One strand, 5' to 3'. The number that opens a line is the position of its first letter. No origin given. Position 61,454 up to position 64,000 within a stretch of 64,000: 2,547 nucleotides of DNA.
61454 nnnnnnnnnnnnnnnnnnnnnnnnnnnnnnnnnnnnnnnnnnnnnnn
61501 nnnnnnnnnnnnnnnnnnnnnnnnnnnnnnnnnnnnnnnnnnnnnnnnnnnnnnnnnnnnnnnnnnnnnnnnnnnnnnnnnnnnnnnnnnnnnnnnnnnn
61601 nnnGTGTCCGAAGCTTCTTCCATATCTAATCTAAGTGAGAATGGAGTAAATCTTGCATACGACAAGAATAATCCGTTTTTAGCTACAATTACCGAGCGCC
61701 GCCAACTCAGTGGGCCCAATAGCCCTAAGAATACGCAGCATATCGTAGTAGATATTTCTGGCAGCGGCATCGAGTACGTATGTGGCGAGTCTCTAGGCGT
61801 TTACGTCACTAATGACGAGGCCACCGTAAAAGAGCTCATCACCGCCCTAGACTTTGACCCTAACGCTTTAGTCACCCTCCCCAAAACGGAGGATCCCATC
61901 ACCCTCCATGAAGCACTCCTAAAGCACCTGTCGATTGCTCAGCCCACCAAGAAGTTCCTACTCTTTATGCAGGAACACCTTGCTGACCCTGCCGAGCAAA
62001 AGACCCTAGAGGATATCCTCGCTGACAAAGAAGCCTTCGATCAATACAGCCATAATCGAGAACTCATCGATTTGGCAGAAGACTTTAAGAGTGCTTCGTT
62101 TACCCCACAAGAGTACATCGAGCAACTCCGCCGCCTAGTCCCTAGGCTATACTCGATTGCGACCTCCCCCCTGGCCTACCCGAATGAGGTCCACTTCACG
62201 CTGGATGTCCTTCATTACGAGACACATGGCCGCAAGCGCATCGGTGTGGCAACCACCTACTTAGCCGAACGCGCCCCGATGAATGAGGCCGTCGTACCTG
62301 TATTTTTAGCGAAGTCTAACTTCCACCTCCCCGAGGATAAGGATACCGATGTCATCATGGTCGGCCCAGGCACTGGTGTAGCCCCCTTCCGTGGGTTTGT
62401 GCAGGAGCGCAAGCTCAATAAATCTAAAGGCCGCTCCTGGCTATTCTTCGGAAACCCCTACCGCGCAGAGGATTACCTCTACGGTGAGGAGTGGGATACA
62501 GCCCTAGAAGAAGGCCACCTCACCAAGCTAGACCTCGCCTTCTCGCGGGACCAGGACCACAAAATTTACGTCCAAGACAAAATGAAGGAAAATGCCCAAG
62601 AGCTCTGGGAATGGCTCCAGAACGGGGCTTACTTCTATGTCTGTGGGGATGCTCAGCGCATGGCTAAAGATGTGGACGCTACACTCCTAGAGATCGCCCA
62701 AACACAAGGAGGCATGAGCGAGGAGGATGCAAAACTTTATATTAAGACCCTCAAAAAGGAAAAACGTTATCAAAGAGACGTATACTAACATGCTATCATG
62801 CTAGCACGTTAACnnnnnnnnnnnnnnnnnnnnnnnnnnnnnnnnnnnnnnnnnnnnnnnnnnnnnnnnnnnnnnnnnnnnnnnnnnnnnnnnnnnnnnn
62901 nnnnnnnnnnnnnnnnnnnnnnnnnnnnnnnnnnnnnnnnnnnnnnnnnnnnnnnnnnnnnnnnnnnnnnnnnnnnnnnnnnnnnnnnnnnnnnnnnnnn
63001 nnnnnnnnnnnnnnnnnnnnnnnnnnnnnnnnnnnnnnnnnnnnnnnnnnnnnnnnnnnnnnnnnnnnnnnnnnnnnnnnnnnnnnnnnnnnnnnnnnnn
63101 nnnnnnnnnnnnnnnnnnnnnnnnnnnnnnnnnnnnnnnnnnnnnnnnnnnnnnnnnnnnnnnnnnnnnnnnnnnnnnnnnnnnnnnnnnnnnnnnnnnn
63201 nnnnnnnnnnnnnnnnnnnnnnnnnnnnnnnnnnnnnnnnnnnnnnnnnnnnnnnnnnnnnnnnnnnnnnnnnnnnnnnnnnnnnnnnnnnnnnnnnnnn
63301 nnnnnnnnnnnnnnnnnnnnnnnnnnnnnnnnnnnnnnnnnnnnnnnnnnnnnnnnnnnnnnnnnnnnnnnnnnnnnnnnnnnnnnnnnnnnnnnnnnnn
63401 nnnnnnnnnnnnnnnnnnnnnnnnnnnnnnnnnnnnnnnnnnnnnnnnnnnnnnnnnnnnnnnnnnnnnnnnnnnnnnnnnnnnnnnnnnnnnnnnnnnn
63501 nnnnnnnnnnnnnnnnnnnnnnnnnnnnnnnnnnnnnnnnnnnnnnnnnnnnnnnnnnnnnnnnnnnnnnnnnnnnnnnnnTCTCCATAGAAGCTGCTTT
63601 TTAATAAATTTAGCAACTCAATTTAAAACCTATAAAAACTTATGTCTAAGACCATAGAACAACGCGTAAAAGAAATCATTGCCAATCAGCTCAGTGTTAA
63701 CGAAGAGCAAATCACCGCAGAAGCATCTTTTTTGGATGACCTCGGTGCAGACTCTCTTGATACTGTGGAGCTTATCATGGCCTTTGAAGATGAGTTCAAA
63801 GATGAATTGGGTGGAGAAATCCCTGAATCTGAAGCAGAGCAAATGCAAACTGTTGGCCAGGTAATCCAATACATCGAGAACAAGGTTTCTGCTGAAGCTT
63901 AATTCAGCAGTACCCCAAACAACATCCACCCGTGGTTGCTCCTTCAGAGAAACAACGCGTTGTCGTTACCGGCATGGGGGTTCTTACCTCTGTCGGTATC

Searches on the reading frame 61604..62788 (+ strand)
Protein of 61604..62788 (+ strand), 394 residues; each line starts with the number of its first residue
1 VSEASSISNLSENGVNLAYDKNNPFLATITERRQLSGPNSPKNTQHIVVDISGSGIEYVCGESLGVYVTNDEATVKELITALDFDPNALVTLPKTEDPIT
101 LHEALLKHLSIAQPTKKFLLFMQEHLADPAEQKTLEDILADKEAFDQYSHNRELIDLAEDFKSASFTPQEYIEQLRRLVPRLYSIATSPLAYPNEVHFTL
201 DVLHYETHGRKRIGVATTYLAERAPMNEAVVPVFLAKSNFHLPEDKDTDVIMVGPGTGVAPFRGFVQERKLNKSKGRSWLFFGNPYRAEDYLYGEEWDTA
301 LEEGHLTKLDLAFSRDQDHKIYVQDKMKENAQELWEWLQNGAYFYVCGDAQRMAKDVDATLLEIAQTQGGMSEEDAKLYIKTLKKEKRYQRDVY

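Call 53: find_related_loci(query=window:61604-62788:+, collection=metagenome_contigs, flank=10000)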
Query window:61604-62788:+ (394 aa) in metagenome_contigs; peptide patterns used: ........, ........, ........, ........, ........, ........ (x = any residue, [..] = any of these).
122 stretches matched a pattern; 59 encode a relative of the query (tblastn E <= 1e-3); 59 distinct loci.
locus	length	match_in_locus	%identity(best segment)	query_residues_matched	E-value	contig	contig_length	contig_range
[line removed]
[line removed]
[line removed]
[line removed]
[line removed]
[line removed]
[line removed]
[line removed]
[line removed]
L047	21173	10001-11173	48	8-394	6e-123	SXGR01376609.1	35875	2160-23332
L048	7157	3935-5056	46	17-394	7e-107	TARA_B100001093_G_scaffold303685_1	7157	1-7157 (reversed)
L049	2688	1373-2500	45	16-394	2e-108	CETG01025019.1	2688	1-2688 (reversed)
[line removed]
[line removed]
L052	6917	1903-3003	46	21-394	1e-101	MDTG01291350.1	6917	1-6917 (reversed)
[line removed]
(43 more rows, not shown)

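Call 77: search_protein_families(library=pfam, proteins=[L091:8524-9936:+, L038:1358-2128:+, L038:1151-2158:-, L038:3764-4849:+, L038:3812-5146:-, L047:8268-9101:-, L047:5279-6277:-, L047:6285-7172:-, L047:14942-16369:+], max_evalue=0.001)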
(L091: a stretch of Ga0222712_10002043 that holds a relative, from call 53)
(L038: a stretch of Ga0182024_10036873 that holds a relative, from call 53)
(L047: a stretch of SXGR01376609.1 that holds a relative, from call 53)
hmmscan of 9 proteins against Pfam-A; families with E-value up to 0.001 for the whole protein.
L091:8524-9936:+ (470 aa): 1 family
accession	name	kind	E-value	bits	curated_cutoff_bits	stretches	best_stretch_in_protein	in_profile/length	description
PF00722.28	Glyco_hydro_16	-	1.8e-12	47.5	22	1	288-466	11-174/175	Glycosyl hydrolases family 16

L038:1358-2128:+ (256 aa): 0 families

L038:1151-2158:- (335 aa): 2 families
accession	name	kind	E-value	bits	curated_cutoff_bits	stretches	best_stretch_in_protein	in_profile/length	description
PF09335.16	VTT_dom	-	4.7e-15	56.6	33.9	1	42-168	1-122/123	VTT domain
PF00581.25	Rhodanese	-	5.4e-12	46.5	22.2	1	220-315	1-101/102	Rhodanese-like domain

L038:3764-4849:+ (361 aa): 0 families

L038:3812-5146:- (444 aa): 2 families
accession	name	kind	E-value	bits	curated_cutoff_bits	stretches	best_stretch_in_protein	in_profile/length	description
PF15892.11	BNR_4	-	1.3e-33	117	27.3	1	56-320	3-269/272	BNR repeat-containing family member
PF13088.12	BNR_2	-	0.00061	19.7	31.4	0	97-191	116-202/277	BNR repeat-like domain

L047:8268-9101:- (277 aa): 1 family
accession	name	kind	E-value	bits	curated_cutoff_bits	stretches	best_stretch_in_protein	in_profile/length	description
PF08239.17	SH3_3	-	6.2e-07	30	27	0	91-134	4-48/54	Bacterial SH3 domain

L047:5279-6277:- (332 aa): 6 families
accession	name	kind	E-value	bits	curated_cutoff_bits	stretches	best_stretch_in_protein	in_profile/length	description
PF01370.27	Epimerase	-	4.3e-41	141.3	20.9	1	8-252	1-240/240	NAD dependent epimerase/dehydratase family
PF16363.11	GDP_Man_Dehyd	-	1.7e-18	67.6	27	1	9-276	1-272/332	GDP-mannose 4,6 dehydratase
PF04321.23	RmlD_sub_bind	-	3e-10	40.1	27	1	7-274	2-235/287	RmlD substrate binding domain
PF01073.25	3Beta_HSD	-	1.1e-08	34.9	22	1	9-157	1-153/280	3-beta hydroxysteroid dehydrogenase/isomerase family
PF02719.21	Polysacc_synt_2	-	9.1e-06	25.5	20.2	1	8-267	1-244/293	Polysaccharide biosynthesis protein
PF07993.18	NAD_binding_4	-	0.00066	19.4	20.1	0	75-165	88-192/258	Male sterility protein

L047:6285-7172:- (295 aa): 2 families
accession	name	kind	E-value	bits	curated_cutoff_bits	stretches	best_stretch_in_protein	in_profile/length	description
PF14748.11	P5CR_dimer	-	5.8e-35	120.2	25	1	187-291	1-105/105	Pyrroline-5-carboxylate reductase dimerisation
PF03807.23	F420_oxidored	-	7.6e-14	52.5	21.6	1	31-124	2-94/94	NADP oxidoreductase coenzyme F420-dependent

L047:14942-16369:+ (475 aa): 4 families
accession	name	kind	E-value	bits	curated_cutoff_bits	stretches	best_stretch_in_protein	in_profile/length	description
PF03572.23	Peptidase_S41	-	3e-54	183.5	24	1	250-413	2-165/165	Peptidase family S41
PF13180.12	PDZ_2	-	9.9e-14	51.8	27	1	149-230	1-80/80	PDZ domain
PF17820.7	PDZ_6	-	2.2e-11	43.8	27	1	164-217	2-52/54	PDZ domain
PF00595.29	PDZ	-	2e-07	31.7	23.2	1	149-215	12-78/81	PDZ domain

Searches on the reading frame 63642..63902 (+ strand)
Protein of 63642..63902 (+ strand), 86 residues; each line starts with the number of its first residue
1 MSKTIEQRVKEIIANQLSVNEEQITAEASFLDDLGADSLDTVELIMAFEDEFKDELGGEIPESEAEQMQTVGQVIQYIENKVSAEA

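Call 33: find_encoding_contigs(protein=window:63642-63902:+, flank=10000, max_places=1)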
Protein window:63642-63902:+ (86 aa): 14 contigs read that carry it; 1 place shown.
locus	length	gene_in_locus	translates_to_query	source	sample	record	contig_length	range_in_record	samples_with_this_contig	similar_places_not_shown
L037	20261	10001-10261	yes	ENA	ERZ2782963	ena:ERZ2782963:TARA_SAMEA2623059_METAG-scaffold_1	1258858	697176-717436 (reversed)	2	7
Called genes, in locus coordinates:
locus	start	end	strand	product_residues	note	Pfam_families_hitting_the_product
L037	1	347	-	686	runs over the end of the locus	-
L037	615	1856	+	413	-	PF13173:AAA_14, PF13635:DUF4143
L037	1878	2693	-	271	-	-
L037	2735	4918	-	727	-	-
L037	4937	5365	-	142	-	-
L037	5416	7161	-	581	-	PF12796:Ank_2, PF13857:Ank_5, PF13606:Ank_3 (faint), PF13637:Ank_4, PF12796:Ank_2, PF00023:Ank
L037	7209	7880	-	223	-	PF00849:PseudoU_synth_2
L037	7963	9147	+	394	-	PF00667:FAD_binding_1, PF00175:NAD_binding_1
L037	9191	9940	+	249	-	PF00106:adh_short, PF03435:Sacchrp_dh_NADP (faint), PF08659:KR, PF13561:adh_short_C2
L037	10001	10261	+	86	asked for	PF23297:ACP_SdgA_C (weak), PF00550:PP-binding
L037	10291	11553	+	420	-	PF00109:ketoacyl-synt, PF00108:Thiolase_N (faint), PF02801:Ketoacyl-synt_C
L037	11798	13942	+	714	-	-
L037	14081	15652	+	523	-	-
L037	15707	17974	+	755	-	PF08238:Sel1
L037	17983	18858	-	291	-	PF01040:UbiA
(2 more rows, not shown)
